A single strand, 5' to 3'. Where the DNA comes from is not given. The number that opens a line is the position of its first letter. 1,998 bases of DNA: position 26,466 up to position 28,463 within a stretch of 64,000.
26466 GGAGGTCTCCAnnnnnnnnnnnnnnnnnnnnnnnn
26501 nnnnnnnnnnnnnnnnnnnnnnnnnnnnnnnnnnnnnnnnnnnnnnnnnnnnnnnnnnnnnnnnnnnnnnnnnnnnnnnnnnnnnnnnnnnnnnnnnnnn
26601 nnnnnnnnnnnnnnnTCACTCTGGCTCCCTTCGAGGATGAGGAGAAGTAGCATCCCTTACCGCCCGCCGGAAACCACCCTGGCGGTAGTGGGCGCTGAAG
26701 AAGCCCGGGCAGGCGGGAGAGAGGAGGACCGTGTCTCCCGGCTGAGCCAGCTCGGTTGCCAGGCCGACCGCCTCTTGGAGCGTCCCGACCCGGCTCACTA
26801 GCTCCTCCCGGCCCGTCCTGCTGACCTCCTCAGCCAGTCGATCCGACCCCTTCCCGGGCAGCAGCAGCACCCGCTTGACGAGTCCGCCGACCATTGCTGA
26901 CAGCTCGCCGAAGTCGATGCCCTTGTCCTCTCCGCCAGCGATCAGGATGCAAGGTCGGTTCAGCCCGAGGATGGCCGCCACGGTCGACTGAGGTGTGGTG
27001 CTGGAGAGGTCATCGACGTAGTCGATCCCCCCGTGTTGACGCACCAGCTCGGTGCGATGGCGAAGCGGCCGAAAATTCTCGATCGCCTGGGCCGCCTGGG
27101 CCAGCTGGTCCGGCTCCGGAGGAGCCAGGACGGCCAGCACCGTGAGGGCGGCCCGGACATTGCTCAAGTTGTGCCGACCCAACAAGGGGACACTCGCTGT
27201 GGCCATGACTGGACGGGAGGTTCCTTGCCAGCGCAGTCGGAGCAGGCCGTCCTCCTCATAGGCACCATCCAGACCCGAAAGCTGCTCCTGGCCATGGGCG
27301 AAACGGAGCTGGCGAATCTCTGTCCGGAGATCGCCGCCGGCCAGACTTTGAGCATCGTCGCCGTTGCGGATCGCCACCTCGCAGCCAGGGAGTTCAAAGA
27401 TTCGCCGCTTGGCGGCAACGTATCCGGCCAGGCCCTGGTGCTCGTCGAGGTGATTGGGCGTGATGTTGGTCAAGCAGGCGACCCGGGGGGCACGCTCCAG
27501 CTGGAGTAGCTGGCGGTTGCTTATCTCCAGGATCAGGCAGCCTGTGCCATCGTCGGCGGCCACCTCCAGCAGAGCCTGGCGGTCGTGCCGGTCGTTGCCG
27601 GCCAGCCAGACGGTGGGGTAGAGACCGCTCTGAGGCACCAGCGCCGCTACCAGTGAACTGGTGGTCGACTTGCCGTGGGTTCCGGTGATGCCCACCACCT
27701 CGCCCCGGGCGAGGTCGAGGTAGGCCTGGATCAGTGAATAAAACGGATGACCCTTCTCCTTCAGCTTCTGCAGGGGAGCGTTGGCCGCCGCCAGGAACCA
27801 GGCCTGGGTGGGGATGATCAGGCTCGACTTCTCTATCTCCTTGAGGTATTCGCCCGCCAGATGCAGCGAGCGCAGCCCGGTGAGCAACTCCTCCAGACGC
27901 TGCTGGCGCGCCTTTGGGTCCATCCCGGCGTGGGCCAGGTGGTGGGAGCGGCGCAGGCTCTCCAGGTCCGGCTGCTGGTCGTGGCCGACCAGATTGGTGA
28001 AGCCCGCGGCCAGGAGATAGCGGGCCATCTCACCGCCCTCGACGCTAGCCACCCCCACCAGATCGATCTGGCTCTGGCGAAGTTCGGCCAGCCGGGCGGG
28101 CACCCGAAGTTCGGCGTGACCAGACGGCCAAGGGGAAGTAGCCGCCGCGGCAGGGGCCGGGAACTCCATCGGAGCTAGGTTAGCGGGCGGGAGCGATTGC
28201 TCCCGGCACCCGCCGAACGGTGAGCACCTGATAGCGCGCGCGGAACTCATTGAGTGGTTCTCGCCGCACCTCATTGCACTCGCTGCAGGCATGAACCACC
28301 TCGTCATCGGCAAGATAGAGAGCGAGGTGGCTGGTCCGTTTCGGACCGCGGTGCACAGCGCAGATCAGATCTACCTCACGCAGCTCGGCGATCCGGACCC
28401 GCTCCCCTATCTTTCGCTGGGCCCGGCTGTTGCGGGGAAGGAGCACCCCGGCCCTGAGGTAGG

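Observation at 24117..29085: Split ligase toolkit (MurD-like, ATP-grasp, PALP enzyme, NlpC/P60 peptidase) surrounding the carrier-like ORF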

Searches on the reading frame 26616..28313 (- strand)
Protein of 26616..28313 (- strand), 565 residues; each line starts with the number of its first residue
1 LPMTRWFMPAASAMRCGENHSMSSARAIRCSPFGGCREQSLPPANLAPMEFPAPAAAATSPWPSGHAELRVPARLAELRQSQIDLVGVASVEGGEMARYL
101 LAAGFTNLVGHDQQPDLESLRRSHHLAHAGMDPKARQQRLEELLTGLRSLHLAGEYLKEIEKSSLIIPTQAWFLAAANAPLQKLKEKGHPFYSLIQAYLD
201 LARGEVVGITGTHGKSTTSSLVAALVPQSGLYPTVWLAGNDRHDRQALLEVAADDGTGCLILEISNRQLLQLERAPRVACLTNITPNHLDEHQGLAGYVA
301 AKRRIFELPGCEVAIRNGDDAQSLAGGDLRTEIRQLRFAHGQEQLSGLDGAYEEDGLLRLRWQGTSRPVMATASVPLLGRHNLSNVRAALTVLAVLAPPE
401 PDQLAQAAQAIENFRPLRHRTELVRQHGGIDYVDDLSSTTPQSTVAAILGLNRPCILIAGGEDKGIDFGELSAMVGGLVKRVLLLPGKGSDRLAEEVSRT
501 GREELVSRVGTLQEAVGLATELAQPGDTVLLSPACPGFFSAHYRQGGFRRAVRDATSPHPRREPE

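Call 3: search_protein_families(library=pfam, proteins=[window:26616-28313:-], max_evalue=0.01)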
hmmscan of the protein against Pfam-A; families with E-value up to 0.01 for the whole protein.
window:26616-28313:- (565 aa): 2 families
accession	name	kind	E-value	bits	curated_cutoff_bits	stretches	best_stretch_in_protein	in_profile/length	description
PF08245.18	Mur_ligase_M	-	2.4e-25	90.1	24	1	209-392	1-199/200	Mur ligase middle domain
PF02875.26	Mur_ligase_C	-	3.1e-11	44.7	28.4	1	419-535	1-127/127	Mur ligase, glutamate ligase domain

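Call 4: search_protein_families(library=ncbifam, proteins=[window:26616-28313:-], max_evalue=0.01)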
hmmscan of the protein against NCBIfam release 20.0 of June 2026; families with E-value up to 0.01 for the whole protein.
window:26616-28313:- (565 aa): 18 families
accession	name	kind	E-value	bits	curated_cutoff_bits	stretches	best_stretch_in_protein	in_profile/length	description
TIGR01087.1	murD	equivalog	2.9e-61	207.9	211.95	1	176-538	75-422/441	UDP-N-acetylmuramoyl-L-alanine--D-glutamate ligase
TIGR01082.1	murC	equivalog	6.9e-23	81.4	335.1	1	158-436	54-323/449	UDP-N-acetylmuramate--L-alanine ligase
TIGR01085.1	murE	subfamily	1.6e-20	73.4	257.3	1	180-430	59-332/472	UDP-N-acetylmuramyl-tripeptide synthetase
NF008896.0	PRK11929.1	equivalog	2.3e-18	65.4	1023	2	205-322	113-249/965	bifunctional UDP-N-acetylmuramoyl-L-alanyl-D-glutamate--2,6-diaminopimelate ligase MurE/UDP-N-acetylmuramoyl-tripeptide--D-alanyl-D-alanine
NF001126.0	PRK00139.1-4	equivalog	1.7e-17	63.2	373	1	203-432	103-344/486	UDP-N-acetylmuramoyl-L-alanyl-D-glutamate--2,6-diaminopimelate ligase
NF001124.0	PRK00139.1-2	equivalog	2.9e-17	62.6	476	1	184-437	89-358/500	UDP-N-acetylmuramoyl-L-alanyl-D-glutamate--2,6-diaminopimelate ligase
TIGR01143.1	murF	subfamily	3.7e-17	62.4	288.6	1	197-451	67-318/418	UDP-N-acetylmuramoyl-tripeptide--D-alanyl-D-alanine ligase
NF001123.0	PRK00139.1-1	equivalog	9.3e-15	54.2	586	1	203-438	106-358/493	UDP-N-acetylmuramoyl-L-alanyl-D-glutamate--2,6-diaminopimelate ligase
NF053645.1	pMurC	equivalog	1.8e-10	40.1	560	1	159-321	58-225/492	pseudomurein biosynthesis peptide ligase pMurC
NF033197.0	F430_CfbE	equivalog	1.6e-06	27.3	250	1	194-531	89-425/430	coenzyme F430 synthase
NF053647.1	pMurD2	equivalog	3.8e-06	26.1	550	1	205-306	100-204/405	pseudomurein biosynthesis peptide ligase pMurD2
NF010628.0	PRK14022.1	equivalog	5.6e-06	25.3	536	1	248-434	170-345/483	UDP-N-acetylmuramoyl-L-alanyl-D-glutamate--L-lysine ligase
NF008041.0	PRK10773.1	equivalog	6.3e-06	25.2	551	1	204-392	100-293/453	UDP-N-acetylmuramoyl-tripeptide--D-alanyl-D-alanine ligase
NF053646.1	pMurD1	equivalog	7.1e-06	24.9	610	1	204-431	109-329/465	pseudomurein biosynthesis peptide ligase pMurD1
TIGR01081.1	mpl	equivalog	2e-05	23.8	388.7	0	205-239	103-137/448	UDP-N-acetylmuramate:L-alanyl-gamma-D-glutamyl-meso-diaminopimelate ligase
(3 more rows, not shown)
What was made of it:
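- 26616..28169 (-): MurD-family ligase (517 aa) with a complete three-domain fold and a remodelled amino-acid (D-Glu γ-carboxylate) loop. TIGR01087 207.9 bits against a cut-off of 211.95 (call 4).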

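Call 5: find_homologous_proteins(query=window:26616-28313:-, max_evalue=1e-10)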
Query window:26616-28313:- (565 aa): 216 proteins with E <= 1e-10 among 8000 candidates; the best 120 are listed.
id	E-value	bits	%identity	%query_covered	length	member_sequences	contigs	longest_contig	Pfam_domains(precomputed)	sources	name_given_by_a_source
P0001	0.0e+0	1146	100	92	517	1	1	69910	PF02875.27,PF08245.19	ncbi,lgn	ncbi:MAG: Mur ligase family protein [Candidatus Dormiibacterota bacterium]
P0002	1.3e-294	996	87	92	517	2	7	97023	PF02875.27,PF08245.19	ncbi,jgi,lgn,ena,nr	ncbi:MAG TPA: Mur ligase family protein [Candidatus Dormibacteraeota bacterium]|nr:Mur ligase family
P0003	1.6e-252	857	76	92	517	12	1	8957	PF02875.27,PF08245.19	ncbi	-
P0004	1.7e-240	818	74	91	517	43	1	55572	PF02875.27,PF08245.19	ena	-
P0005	2.0e-239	814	72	88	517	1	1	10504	PF02875.27,PF08245.19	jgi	jgi:UDP-N-acetylmuramoylalanine--D-glutamate ligase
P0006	2.0e-238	811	72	91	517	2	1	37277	PF02875.27,PF08245.19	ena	-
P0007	3.0e-237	807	74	88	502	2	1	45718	PF02875.27,PF08245.19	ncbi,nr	ncbi:MAG TPA: Mur ligase family protein [Candidatus Dormibacteraeota bacterium]|nr:Mur ligase family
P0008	3.2e-237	807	72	91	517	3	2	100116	PF02875.27,PF08245.19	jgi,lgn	jgi:UDP-N-acetylmuramoylalanine--D-glutamate ligase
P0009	1.5e-236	805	73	88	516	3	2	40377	PF02875.27,PF08245.19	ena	-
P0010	2.3e-236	804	73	88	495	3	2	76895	PF02875.27,PF08245.19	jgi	jgi:UDP-N-acetylmuramoylalanine--D-glutamate ligase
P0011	6.1e-235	799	71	91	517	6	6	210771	PF02875.27,PF08245.19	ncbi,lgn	ncbi:MAG: Mur ligase family protein [Candidatus Dormiibacterota bacterium]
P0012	1.1e-232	792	71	90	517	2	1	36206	PF02875.27,PF08245.19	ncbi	-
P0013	5.0e-226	770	72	87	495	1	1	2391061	PF02875.27,PF08245.19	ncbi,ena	-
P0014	5.6e-226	770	69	91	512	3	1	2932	PF02875.27,PF08245.19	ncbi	ncbi:MAG: Mur ligase family protein [Candidatus Dormibacteria bacterium]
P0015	6.5e-222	756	68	91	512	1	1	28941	PF02875.27,PF08245.19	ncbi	ncbi:MAG TPA: Mur ligase family protein [Candidatus Dormibacteraeota bacterium]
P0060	3.6e-158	546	55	83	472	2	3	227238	PF02875.27,PF08245.19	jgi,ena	-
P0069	6.3e-75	271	36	96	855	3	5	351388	PF00877.26,PF02875.27,PF08245.19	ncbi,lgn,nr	ncbi:MAG: UDP-N-acetylmuramoyl-L-alanine--D-glutamate ligase [Caldilineae bacterium]|nr:UDP-N-acetyl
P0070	3.9e-66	242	36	85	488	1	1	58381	PF02875.27,PF08245.19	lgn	-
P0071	7.5e-62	228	34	86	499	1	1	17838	PF02875.27,PF08245.19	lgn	-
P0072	3.4e-59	219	30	84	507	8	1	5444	PF02875.27,PF08245.19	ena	-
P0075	6.7e-52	195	34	82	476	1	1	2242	PF02875.27,PF08245.19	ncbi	-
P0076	3.9e-51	193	33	82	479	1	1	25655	PF02875.27,PF08245.19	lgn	-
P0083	6.6e-48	182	33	78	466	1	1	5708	PF08245.19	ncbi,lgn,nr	ncbi:hypothetical protein KBB08_03045 [Candidatus Gracilibacteria bacterium]|nr:hypothetical protein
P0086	1.1e-46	178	34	80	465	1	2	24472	PF02875.27,PF08245.19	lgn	-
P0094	1.4e-44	171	33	68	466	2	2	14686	PF02875.27,PF08245.19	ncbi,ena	-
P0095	2.3e-44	170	34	80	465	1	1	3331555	PF02875.27,PF08245.19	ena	-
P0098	3.5e-44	170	32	87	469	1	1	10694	PF02875.27,PF08245.19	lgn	-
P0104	2.4e-43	167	34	80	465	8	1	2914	PF02875.27,PF08245.19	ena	-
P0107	8.8e-43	165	34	67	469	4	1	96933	PF02875.27,PF08245.19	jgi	jgi:UDP-N-acetylmuramoylalanine--D-glutamate ligase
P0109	1.3e-42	165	34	66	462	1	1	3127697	PF02875.27,PF08245.19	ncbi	-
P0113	3.7e-42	163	32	80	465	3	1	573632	PF02875.27,PF08245.19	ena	-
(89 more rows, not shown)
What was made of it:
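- IMG and KO-style annotation calls it murD (call 5).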

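Call 7: find_encoding_contigs(protein=P0013, flank=10000, max_places=2)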
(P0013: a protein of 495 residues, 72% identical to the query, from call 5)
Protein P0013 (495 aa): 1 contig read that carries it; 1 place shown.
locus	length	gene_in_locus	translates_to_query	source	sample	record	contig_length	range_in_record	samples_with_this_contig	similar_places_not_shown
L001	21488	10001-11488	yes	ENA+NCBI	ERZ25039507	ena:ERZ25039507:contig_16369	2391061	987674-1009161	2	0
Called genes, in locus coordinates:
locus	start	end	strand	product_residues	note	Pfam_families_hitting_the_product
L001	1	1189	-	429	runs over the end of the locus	PF01594:AI-2E_transport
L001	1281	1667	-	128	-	-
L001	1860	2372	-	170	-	PF00583:Acetyltransf_1, PF13673:Acetyltransf_10, PF13508:Acetyltransf_7, PF08445:FR47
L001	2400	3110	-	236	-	PF08021:FAD_binding_9, PF04954:SIP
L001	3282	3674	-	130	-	PF02627:CMD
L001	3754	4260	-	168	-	PF04029:2-ph_phosp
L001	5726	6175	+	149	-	-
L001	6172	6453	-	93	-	-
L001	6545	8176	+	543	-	PF27532:Mb0984_helical, PF27098:Rv0959_3rd, PF13519:VWA_2 (weak)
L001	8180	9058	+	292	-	-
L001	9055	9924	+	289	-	PF00877:NLPC_P60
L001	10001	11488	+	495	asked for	PF08245:Mur_ligase_M, PF02875:Mur_ligase_C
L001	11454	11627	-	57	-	PF21344:Zn_ribbon_LysW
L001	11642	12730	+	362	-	PF00291:PALP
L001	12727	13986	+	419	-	-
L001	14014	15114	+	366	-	PF00226:DnaJ, PF01556:DnaJ_C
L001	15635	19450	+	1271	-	-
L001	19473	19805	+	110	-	-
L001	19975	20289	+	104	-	-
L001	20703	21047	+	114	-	-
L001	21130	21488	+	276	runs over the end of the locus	PF25023:TEN_YD-shell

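Call 8: find_encoding_contigs(protein=P0069, flank=10000, max_places=3)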
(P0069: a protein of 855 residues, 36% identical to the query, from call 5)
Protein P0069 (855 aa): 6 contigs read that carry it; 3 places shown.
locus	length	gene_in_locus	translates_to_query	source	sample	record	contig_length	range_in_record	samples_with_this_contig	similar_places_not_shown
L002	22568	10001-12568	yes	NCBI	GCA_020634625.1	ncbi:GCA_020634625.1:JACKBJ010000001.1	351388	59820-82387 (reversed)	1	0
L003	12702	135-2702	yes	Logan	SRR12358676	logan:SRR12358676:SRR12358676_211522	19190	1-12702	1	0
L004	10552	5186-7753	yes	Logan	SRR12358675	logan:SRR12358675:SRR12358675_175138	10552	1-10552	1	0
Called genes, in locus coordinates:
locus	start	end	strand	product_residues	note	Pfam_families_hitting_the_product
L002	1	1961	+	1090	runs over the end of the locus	PF01436:NHL (faint), PF05762:VWA_CoxE, PF00092:VWA, PF13519:VWA_2, PF13768:VWA_3 (faint), PF00092:VWA, PF13519:VWA_2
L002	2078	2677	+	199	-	PF00009:GTP_EFTU (faint), PF01926:MMR_HSR1, PF02421:FeoB_N, PF03193:RsgA_GTPase (weak), PF00350:Dynamin_N (faint)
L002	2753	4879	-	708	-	PF14522:Cytochrome_C7 (faint), PF14537:Cytochrom_c3_2 (faint), PF22113:Mtrc-MtrF_II-IV_dom (faint), PF17803:Cadherin_4 (faint), PF17892:Cadherin_5 (weak), PF17963:Big_9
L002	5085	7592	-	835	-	PF17892:Cadherin_5 (faint), PF17963:Big_9 (faint)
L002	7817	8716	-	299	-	PF00763:THF_DHG_CYH, PF02882:THF_DHG_CYH_C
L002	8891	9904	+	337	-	-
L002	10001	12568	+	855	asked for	PF00877:NLPC_P60, PF08245:Mur_ligase_M, PF02875:Mur_ligase_C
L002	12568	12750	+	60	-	PF21344:Zn_ribbon_LysW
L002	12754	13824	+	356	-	PF00291:PALP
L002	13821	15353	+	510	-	PF02655:ATP-grasp_3 (weak)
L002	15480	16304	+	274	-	PF00596:Aldolase_II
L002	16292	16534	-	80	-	PF13275:S4_2, PF01479:S4 (weak)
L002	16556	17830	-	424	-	PF02274:ADI, PF19420:DDAH_eukar (weak)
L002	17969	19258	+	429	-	PF07973:tRNA_SAD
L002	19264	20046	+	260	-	PF07722:Peptidase_C26, PF00117:GATase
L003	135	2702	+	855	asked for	PF00877:NLPC_P60, PF08245:Mur_ligase_M, PF02875:Mur_ligase_C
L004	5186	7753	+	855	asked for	PF00877:NLPC_P60, PF08245:Mur_ligase_M, PF02875:Mur_ligase_C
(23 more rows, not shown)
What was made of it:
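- A ligase and a hydrolase are fused in one polypeptide (call 8).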

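Call 13: find_encoding_contigs(protein=P0070, flank=8000, max_places=1)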
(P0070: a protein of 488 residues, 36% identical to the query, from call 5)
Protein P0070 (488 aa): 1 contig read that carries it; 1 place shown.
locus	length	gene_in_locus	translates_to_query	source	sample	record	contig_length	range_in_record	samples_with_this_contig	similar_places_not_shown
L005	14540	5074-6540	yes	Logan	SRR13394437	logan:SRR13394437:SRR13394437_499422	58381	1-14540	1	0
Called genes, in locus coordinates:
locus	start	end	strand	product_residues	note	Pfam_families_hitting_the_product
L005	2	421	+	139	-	?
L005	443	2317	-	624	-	PF13650:Asp_protease_2, PF13975:gag-asp_proteas, PF00595:PDZ (faint), PF17820:PDZ_6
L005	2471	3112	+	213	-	PF00753:Lactamase_B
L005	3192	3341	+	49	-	PF08271:Zn_Ribbon_TF (weak), PF08274:Zn_Ribbon_YjdM (weak), PF21344:Zn_ribbon_LysW, PF24460:DUF7575 (faint), PF03119:DNA_ligase_ZBD (faint)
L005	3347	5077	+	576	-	PF14336:GLUCM-like_C, PF00877:NLPC_P60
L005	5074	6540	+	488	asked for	PF08245:Mur_ligase_M, PF02875:Mur_ligase_C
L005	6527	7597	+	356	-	PF00291:PALP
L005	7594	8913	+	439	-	PF02655:ATP-grasp_3 (weak)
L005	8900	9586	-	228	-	PF00578:AhpC-TSA, PF08534:Redoxin, PF13905:Thioredoxin_8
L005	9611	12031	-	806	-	PF13432:TPR_16 (faint), PF07719:TPR_2 (faint), PF13174:TPR_6 (faint), PF09976:TPR_21 (faint), PF01464:SLT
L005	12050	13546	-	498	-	PF01336:tRNA_anti-codon, PF00152:tRNA-synt_2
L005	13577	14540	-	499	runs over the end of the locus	PF02738:MoCoBD_1, PF20256:MoCoBD_2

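Call 14: find_encoding_contigs(protein=P0071, flank=8000, max_places=1)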
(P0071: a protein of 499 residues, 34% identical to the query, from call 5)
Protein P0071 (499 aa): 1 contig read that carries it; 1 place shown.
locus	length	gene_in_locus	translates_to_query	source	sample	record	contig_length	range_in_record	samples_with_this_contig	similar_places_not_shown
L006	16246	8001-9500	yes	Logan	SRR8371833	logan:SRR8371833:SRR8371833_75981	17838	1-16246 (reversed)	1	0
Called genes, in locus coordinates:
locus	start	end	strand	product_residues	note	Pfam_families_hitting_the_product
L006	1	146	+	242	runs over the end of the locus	-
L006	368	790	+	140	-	PF02381:MraZ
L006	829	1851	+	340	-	PF01795:Methyltransf_5, PF13649:Methyltransf_25 (faint)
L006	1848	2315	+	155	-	-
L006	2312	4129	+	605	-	PF03717:PBP_dimer, PF00905:Transpeptidase, PF13354:Beta-lactamase2 (faint)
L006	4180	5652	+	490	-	PF01225:Mur_ligase, PF08245:Mur_ligase_M, PF02875:Mur_ligase_C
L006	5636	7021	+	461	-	PF01225:Mur_ligase, PF08245:Mur_ligase_M, PF02875:Mur_ligase_C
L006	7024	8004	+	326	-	PF00953:Glycos_transf_4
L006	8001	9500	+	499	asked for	PF08245:Mur_ligase_M, PF02875:Mur_ligase_C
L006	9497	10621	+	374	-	PF01098:FTSW_RODA_SPOVE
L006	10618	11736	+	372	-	PF03033:Glyco_transf_28, PF13579:Glyco_trans_4_4 (weak), PF04101:Glyco_tran_28_C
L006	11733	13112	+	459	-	PF01225:Mur_ligase, PF08245:Mur_ligase_M, PF02875:Mur_ligase_C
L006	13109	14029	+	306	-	PF01565:FAD_binding_4, PF02873:MurB_C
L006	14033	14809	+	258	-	PF08478:POTRA_1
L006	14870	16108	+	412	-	PF11104:PilM_2 (faint), PF14450:FtsA (weak), PF02491:SHS2_FTSA, PF06723:MreB_Mbl, PF14450:FtsA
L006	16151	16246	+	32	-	?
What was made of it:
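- Tried and rejected: The best canonical hit, P0071, lies in a full dcw cluster (call 14).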

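Call 15: find_encoding_contigs(protein=P0072, flank=8000, max_places=1)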
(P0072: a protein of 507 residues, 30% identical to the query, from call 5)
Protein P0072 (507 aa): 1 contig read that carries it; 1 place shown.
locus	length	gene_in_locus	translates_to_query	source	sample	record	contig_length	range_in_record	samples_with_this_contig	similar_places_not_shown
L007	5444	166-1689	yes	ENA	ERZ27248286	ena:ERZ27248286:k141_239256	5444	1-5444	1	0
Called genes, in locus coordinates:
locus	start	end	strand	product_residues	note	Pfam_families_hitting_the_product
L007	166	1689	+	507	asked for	PF08245:Mur_ligase_M, PF02875:Mur_ligase_C (weak)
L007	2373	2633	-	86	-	PF01541:GIY-YIG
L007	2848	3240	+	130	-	PF08378:NERD (weak), PF02021:UPF0102, PF04471:Mrr_cat (faint)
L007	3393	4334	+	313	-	PF02775:TPP_enzyme_C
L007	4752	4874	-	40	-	-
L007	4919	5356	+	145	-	-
